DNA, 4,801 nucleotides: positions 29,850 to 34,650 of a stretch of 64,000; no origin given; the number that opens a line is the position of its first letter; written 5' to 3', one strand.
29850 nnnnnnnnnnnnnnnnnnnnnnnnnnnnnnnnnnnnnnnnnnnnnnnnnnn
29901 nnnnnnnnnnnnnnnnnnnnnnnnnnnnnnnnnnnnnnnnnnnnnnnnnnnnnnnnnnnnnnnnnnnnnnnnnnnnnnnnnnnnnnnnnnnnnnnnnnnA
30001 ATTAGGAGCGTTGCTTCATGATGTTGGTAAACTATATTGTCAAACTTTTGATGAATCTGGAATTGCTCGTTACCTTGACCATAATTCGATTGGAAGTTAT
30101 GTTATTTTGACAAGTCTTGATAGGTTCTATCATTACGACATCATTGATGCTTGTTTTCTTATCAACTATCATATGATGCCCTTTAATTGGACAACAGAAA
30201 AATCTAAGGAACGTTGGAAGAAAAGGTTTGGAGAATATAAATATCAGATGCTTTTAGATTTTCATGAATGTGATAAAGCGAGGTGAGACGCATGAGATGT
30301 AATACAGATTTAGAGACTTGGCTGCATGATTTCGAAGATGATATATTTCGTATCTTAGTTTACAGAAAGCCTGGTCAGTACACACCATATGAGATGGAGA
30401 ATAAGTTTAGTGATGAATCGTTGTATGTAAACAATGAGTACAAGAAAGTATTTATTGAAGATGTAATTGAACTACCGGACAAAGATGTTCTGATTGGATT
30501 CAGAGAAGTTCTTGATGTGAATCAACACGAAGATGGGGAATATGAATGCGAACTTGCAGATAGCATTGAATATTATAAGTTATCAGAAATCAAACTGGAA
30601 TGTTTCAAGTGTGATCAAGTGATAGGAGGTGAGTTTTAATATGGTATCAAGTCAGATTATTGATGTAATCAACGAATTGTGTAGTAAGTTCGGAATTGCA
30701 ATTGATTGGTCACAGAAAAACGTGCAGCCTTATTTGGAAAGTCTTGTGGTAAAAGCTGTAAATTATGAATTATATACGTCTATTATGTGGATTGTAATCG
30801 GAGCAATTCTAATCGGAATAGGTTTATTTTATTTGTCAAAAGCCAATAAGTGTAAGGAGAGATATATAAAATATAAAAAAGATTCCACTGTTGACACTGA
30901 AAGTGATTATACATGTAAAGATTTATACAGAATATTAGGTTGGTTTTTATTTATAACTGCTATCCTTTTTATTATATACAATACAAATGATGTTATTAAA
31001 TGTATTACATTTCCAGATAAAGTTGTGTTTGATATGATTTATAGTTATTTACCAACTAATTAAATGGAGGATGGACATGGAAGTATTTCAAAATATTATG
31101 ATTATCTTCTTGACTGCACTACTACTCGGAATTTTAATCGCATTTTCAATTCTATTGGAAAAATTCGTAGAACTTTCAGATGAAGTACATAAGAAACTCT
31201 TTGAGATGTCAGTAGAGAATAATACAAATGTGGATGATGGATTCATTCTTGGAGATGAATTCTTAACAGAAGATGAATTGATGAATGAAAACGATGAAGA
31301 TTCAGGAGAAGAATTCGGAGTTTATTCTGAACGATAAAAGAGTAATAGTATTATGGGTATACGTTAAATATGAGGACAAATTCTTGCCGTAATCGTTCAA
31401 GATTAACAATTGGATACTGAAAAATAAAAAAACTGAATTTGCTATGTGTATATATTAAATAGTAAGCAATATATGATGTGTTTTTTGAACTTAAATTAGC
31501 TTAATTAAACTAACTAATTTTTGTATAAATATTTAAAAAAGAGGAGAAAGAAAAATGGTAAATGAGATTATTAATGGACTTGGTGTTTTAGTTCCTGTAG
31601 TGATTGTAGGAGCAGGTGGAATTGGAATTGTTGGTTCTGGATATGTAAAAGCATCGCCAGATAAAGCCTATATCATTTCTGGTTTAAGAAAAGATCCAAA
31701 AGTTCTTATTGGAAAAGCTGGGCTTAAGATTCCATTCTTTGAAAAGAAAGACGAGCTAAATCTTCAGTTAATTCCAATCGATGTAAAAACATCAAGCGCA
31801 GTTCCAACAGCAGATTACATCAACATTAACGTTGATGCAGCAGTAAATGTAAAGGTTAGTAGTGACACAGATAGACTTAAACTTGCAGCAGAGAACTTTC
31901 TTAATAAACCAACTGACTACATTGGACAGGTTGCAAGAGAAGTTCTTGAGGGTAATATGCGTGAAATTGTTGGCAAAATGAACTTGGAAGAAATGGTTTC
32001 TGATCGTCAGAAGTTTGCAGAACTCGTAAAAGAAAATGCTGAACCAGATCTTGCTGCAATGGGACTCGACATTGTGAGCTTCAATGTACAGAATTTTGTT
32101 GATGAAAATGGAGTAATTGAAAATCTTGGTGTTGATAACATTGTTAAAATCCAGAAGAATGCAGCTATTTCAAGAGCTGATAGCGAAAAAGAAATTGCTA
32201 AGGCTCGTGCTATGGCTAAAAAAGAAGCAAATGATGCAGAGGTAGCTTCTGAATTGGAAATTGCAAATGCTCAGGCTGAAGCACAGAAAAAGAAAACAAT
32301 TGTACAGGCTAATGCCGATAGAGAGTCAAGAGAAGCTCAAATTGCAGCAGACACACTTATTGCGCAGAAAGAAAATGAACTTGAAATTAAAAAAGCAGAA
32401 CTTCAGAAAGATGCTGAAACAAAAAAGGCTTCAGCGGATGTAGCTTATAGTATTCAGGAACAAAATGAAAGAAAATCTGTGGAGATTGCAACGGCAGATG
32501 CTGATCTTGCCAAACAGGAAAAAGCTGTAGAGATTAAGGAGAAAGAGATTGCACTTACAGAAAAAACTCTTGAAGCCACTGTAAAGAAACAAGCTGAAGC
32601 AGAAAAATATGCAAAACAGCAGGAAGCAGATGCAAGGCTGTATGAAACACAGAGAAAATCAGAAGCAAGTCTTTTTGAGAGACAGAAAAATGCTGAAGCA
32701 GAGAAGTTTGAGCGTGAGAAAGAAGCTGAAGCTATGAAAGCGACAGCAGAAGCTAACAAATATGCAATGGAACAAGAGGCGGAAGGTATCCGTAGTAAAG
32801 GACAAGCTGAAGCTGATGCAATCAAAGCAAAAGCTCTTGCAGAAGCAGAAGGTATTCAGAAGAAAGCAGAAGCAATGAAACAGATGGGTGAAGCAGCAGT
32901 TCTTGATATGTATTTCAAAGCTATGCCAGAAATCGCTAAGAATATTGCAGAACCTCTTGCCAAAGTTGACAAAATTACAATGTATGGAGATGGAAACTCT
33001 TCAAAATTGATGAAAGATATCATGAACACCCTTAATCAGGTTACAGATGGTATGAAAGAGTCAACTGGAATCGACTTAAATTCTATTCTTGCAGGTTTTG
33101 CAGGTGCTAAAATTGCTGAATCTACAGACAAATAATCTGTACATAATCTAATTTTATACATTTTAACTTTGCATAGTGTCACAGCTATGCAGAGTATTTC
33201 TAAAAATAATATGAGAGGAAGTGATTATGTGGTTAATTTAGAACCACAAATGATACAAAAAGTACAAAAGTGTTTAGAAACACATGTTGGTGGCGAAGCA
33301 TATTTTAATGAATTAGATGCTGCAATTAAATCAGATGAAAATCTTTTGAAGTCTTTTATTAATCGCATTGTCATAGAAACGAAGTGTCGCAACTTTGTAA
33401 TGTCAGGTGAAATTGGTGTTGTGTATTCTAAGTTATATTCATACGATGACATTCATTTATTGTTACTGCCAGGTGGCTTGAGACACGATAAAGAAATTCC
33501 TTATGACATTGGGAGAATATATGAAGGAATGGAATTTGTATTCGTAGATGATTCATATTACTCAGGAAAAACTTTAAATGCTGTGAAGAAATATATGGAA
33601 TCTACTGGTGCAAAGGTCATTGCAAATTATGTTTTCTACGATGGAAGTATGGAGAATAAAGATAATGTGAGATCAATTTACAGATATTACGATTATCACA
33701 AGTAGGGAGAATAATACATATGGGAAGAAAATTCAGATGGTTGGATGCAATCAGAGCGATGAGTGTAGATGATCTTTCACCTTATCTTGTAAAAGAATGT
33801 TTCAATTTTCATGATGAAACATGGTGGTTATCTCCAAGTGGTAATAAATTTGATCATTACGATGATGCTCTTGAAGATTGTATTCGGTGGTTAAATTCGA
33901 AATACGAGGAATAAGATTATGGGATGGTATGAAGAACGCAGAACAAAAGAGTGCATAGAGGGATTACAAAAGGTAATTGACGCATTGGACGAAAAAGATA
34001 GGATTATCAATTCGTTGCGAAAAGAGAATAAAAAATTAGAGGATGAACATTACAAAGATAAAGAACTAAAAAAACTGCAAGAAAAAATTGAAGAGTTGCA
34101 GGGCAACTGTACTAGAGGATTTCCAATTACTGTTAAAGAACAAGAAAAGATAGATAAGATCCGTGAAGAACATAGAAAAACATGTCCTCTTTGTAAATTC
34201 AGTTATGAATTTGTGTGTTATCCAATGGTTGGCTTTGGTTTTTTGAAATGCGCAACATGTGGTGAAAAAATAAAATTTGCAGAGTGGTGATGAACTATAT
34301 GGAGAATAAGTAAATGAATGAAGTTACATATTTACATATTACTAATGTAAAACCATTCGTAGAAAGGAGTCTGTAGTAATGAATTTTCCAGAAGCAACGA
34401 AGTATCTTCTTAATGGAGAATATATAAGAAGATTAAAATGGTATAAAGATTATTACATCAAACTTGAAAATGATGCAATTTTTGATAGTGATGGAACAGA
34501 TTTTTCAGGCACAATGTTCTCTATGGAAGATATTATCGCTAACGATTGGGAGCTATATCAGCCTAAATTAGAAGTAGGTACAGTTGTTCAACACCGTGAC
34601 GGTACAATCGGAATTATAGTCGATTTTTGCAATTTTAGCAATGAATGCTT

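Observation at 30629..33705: Phage-encoded full-length flotillin (FloT/YuaG-like) with a PRTase-fold partner and two small membrane proteins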

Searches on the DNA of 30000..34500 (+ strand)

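Call 5: search_dna_similar(query=window:30000-34500:+, collection=phages, mode=near, max_rows=20)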
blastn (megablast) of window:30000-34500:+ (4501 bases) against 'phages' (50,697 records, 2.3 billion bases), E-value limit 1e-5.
No match.

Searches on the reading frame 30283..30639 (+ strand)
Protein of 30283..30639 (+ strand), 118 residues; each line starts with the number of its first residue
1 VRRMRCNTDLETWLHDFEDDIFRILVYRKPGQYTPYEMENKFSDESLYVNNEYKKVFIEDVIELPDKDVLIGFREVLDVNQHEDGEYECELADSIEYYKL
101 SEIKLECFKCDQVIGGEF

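Call 3: search_protein_families(library=pfam, proteins=[window:30283-30639:+], max_evalue=0.01)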
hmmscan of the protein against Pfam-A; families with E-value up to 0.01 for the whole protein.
window:30283-30639:+ (118 aa): 0 families

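Call 4: search_protein_families(library=phrogs, proteins=[window:30283-30639:+], max_evalue=0.001)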
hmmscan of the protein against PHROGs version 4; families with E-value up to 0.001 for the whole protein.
window:30283-30639:+ (118 aa): 0 families

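Call 36: search_protein_families(library=padloc, proteins=[window:30283-30639:+], max_evalue=0.01)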
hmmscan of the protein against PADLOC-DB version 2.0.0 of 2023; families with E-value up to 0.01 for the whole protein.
window:30283-30639:+ (118 aa): 0 families

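Call 37: search_protein_families(library=ncbifam, proteins=[window:30283-30639:+], max_evalue=0.01)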
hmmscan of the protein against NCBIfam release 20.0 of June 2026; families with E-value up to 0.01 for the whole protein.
window:30283-30639:+ (118 aa): 0 families

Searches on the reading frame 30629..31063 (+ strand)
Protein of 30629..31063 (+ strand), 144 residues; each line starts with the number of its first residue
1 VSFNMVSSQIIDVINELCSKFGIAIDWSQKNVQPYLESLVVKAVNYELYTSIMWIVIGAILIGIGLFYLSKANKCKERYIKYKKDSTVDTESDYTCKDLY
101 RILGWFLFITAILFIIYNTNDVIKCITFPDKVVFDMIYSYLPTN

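Call 3: search_protein_families(library=pfam, proteins=[window:30629-31063:+], max_evalue=0.01)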
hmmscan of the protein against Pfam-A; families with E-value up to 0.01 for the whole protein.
window:30629-31063:+ (144 aa): 0 families

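Call 4: search_protein_families(library=phrogs, proteins=[window:30629-31063:+], max_evalue=0.001)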
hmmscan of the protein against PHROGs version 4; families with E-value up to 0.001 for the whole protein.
window:30629-31063:+ (144 aa): 1 family
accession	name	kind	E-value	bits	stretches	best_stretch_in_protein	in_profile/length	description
phrog_23747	-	unknown function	4.5e-25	89.4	1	7-137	2-121/127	-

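Call 36: search_protein_families(library=padloc, proteins=[window:30629-31063:+], max_evalue=0.01)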
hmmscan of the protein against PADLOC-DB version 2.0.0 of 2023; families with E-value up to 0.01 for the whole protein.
window:30629-31063:+ (144 aa): 0 families

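Call 37: search_protein_families(library=ncbifam, proteins=[window:30629-31063:+], max_evalue=0.01)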
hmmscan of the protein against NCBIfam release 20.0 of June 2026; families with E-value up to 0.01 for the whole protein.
window:30629-31063:+ (144 aa): 1 family
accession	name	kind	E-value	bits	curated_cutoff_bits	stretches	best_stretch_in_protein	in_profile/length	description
NF042414.1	CLC_0170_fam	subfamily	0.0012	18.7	30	0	48-78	3-33/56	CLC_0170 family protein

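Call 43: search_dna_similar(query=window:30629-31063:+, collection=phages, mode=protein, max_evalue=0.001, max_rows=20)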
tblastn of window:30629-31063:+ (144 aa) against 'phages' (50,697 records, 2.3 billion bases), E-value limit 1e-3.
Records with a match: 3; places in all: 3; records where one place covers at least 80% of the query: 1.
Best place of each record, by identity: <60% 3.
By first word of the organism name: Clostridioides 3.
By host as written in the record: Clostridioides sp. ES-S-0107-01 1; Clostridioides difficile 1; - 1.
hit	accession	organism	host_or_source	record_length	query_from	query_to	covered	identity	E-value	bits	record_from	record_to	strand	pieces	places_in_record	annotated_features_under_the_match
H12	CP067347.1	Clostridioides phage ES-S-0107-01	Clostridioides sp. ES-S-0107-01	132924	7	135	90%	32.6%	1e-9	61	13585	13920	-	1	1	record has no annotation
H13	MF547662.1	Clostridioides phage LIBA6276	Clostridioides difficile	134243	7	48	29%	54.8%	3e-7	54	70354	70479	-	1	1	hypothetical protein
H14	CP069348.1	Clostridioides phage pCD1602_4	water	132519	7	51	31%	48.9%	7e-6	50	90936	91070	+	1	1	record has no annotation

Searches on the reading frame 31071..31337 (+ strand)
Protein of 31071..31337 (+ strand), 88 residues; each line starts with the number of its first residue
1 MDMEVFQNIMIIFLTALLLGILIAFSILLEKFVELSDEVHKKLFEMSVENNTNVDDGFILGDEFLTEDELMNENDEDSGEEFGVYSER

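Call 3: search_protein_families(library=pfam, proteins=[window:31071-31337:+], max_evalue=0.01)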
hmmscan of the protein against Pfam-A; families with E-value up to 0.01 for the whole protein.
window:31071-31337:+ (88 aa): 0 families

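Call 4: search_protein_families(library=phrogs, proteins=[window:31071-31337:+], max_evalue=0.001)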
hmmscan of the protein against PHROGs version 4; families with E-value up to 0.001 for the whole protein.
window:31071-31337:+ (88 aa): 0 families

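Call 36: search_protein_families(library=padloc, proteins=[window:31071-31337:+], max_evalue=0.01)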
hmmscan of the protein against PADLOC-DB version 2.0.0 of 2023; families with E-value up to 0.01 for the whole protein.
window:31071-31337:+ (88 aa): 0 families

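Call 37: search_protein_families(library=ncbifam, proteins=[window:31071-31337:+], max_evalue=0.01)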
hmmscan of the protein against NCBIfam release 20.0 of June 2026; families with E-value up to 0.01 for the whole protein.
window:31071-31337:+ (88 aa): 0 families
